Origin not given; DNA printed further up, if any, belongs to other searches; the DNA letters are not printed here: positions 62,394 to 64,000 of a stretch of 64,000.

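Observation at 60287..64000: Extracytosolic flavinylation module (FMN-bind, ApbE, FMN-bind) followed by a membrane-embedded FNR-like oxidoreductase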

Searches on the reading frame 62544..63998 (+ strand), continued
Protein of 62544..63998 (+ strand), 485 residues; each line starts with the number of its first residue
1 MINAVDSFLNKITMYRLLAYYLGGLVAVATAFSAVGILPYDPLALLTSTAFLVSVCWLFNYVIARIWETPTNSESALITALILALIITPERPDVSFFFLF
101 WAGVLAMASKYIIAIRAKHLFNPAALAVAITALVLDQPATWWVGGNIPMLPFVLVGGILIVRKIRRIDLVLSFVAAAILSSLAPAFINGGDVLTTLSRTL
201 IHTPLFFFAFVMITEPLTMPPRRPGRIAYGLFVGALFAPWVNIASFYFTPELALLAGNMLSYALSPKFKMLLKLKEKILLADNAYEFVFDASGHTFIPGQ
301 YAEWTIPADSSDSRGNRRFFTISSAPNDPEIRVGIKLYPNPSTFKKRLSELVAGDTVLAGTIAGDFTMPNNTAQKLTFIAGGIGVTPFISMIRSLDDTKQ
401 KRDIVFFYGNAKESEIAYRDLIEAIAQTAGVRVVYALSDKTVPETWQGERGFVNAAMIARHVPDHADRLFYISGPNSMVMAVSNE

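Call 14: search_solved_structures(query=window:62544-63998:+, max_evalue=0.01, show_alignments=0)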
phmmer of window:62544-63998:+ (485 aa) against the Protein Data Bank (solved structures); distinct sequences matched with E-value up to 0.01: 56.
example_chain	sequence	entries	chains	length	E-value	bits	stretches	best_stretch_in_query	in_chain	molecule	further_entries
2eix_A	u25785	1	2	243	1.7e-12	49.8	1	264-481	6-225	NADH-cytochrome b5 reductase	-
7rom_A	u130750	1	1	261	1.4e-11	46.8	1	312-482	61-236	NADH-cytochrome b5 reductase 1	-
2r6h_A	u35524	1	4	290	1.2e-10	43.7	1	341-483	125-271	NADH:ubiquinone oxidoreductase, Na translocating, F subunit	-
3ozu_A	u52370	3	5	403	5e-10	41.7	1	295-476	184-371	Flavohemoprotein | Flavohemoglobin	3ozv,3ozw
8ad3_A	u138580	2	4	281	6.8e-10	41.2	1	342-484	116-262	Na(+)-translocating NADH-quinone reductase subunit F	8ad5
4u9u_A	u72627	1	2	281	6.8e-10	41.2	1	342-484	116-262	Na(+)-translocating NADH-quinone reductase subunit F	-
1cqx_A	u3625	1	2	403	6.9e-10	41.2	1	295-476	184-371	FLAVOHEMOPROTEIN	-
8ad4_A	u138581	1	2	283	7e-10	41.2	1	342-484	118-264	Na(+)-translocating NADH-quinone reductase subunit F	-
4uaj_A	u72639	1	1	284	7e-10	41.2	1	342-484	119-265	Na(+)-translocating NADH-quinone reductase subunit F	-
8a1t_F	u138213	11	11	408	1.6e-09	40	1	343-484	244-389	Na(+)-translocating NADH-quinone reductase subunit F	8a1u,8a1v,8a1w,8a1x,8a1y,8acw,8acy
7xk3_F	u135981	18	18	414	1.6e-09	40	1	343-484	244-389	Na(+)-translocating NADH-quinone reductase subunit F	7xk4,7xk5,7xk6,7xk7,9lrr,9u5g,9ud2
1cne_A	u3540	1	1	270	3.1e-09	39.1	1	370-480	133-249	NITRATE REDUCTASE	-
7qty_A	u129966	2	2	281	3.4e-09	38.9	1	346-482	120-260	Na(+)-translocating NADH-quinone reductase subunit F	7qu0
1i7p_A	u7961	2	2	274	4.3e-09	38.6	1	372-480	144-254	NADH-CYTOCHROME B5 REDUCTASE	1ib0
1qx4_A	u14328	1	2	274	4.3e-09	38.6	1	372-480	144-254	NADH-cytochrome b5 reductase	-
4eh1_A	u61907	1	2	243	3.9e-08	35.4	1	295-478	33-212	Flavohemoprotein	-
8qt6_A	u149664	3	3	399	4.5e-05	25.3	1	350-483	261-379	FAD-binding FR-type domain-containing protein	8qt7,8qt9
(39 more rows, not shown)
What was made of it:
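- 63384..64000 (+): g4 C-terminal domain: cytoplasmic FNR-type FAD/NAD(P)H module (residue 281 to the window end). The FAD motif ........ lies at nt 63492-63515 and the NAD(P) motif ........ at nt 63684-63707. About 20 residues are cut off by the window end. PDB sequence hits to cytochrome b5 reductase, NqrF and flavohemoglobin (call 14).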

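Call 49: predict_structure(alignment_id=A2)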
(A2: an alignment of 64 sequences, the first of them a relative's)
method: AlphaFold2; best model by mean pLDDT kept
length: 505 residues; sequences in the alignment: 64
mean_pLDDT: 88.0   pTM: 0.83
mean pLDDT of the five models: 88.0, 87.2, 85.5, 85.5, 83.1
residues with pLDDT >= 90: 289; 70-90: 191; 50-70: 21; < 50: 4
segments of 3 or more residues with pLDDT < 50: 502-505
pLDDT, mean of each block of 10 residues (from residue 1): 75 86 96 95 94 94 81 86 89 84 89 69 85 79 86 93 89 96 93 92 91 82 90 90 72 89 84 94 94 84 81 73 91 89 87 91 87 95 92 92 95 93 88 94 92 95 96 91 95 90 42
secondary structure, 60 per line:
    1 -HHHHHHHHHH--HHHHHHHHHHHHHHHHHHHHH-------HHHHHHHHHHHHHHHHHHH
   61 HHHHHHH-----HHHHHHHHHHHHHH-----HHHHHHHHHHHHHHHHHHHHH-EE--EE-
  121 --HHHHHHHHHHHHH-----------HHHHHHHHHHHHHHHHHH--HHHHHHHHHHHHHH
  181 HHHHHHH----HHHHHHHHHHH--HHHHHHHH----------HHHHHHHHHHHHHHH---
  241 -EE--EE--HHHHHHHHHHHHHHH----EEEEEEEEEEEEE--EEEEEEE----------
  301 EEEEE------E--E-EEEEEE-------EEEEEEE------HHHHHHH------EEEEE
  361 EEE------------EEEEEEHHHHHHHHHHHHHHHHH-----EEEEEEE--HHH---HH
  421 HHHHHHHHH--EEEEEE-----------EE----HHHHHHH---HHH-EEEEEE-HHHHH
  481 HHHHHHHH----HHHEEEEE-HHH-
elements in order: H2-11 H14-34 H42-67 H73-86 H92-112 H123-135 H147-164 H167-187 H192-202 H205-212 H223-237 H250-264 E269-281 E284-290 E301-305 E317-322 E330-336 H343-349 E356-363 E376-381 H382-398 E404-410 H419-429 E432-437 H455-461 E469-474 H476-488 E496-500

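Call 51: fold_search(model_id=the predicted structure, library=pdb)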
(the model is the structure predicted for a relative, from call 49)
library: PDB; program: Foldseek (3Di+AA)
matches with E <= 10: 1614; with E <= 0.001: 332
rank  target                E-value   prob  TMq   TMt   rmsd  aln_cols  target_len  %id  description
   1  1gvh                  6.7e-19  1.00  0.44  0.55  14.1       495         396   12  The X-ray structure of ferric Escherichia coli flavohemoglobin reveals an unespected geometry of the distal heme pocket (released 2002-08-06)
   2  6o0a                  7.1e-19  1.00  0.44  0.56  12.6       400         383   18  Crystal structure of flavohemoglobin from Malassezia yamatoensis with bound FAD and heme determined by iron SAD phasing (released 2019-03-06)
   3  4eh1_B                8.0e-18  1.00  0.41  0.84   2.8       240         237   24  Crystal Structure of the Flavohem-like-FAD/NAD Binding Domain of Nitric Oxide Dioxygenase from Vibrio cholerae O1 biov (released 2012-04-25)
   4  7qty                  3.4e-17  1.00  0.42  0.73   4.8       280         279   23  X-ray structure of FAD domain of NqrF of Klebsiella pneumoniae (released 2022-02-09)
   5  5ogx                  5.9e-17  1.00  0.41  0.60   2.7       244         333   22  Crystal structure of Amycolatopsis cytochrome P450 reductase GcoB. (released 2018-07-04)
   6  4eh1_A                7.3e-17  1.00  0.40  0.82   3.0       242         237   21  Crystal Structure of the Flavohem-like-FAD/NAD Binding Domain of Nitric Oxide Dioxygenase from Vibrio cholerae O1 biov (released 2012-04-25)
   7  4g1v                  1.0e-16  1.00  0.41  0.51  12.4       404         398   16  X-ray structure of yeast flavohemoglobin (released 2012-11-14)
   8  2r6h_B                1.1e-16  1.00  0.40  0.68   5.5       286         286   21  Crystal structure of the domain comprising the NAD binding and the FAD binding regions of the NADH:ubiquinone oxidored (released 2007-09-11)
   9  8qt6                  1.2e-16  1.00  0.40  0.50  17.1       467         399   18  Cryo-EM structure of Streptococcus pneumoniae NADPH oxidase (released 2024-07-24)
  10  5yly_B                1.5e-16  1.00  0.41  0.73   3.3       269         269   20  Crystal structure of the cytochrome b5 reductase domain of Ulva prolifera nitrate reductase (released 2018-05-23)
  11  8qta                  1.8e-16  1.00  0.39  0.49  17.1       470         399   17  Cryo-EM structure of Streptococcus pneumoniae NADPH oxidase F397A mutant in complex with NADPH (released 2024-07-24)
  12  7tnv                  3.1e-16  1.00  0.41  0.74   3.7       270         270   23  Crystal Structure Of Human NADH-Cytochrome B5 Reductase T117S Mutant (released 2023-04-12)
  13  2eix_A                3.2e-16  1.00  0.41  0.80   3.3       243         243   24  The Structure of Physarum polycephalum cytochrome b5 reductase (released 2007-04-17)
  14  2r6h_A                3.8e-16  1.00  0.41  0.70   5.5       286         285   22  Crystal structure of the domain comprising the NAD binding and the FAD binding regions of the NADH:ubiquinone oxidored (released 2007-09-11)
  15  7qu3                  3.8e-16  1.00  0.41  0.72   4.9       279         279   23  X-ray structure of FAD domain of NqrF of Pseudomonas aeruginosa (released 2022-02-09)
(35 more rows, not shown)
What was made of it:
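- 63384..64000 (+): AF2 and Foldseek results (calls 49, 51).
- Checked: Foldseek gives a target-normalised TM of 0.84 to the flavohemoglobin FAD/NAD module 4eh1 (call 51).
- Foldseek lists S. pneumoniae NOX 8qt6 among the hits to the full-length model (call 51).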
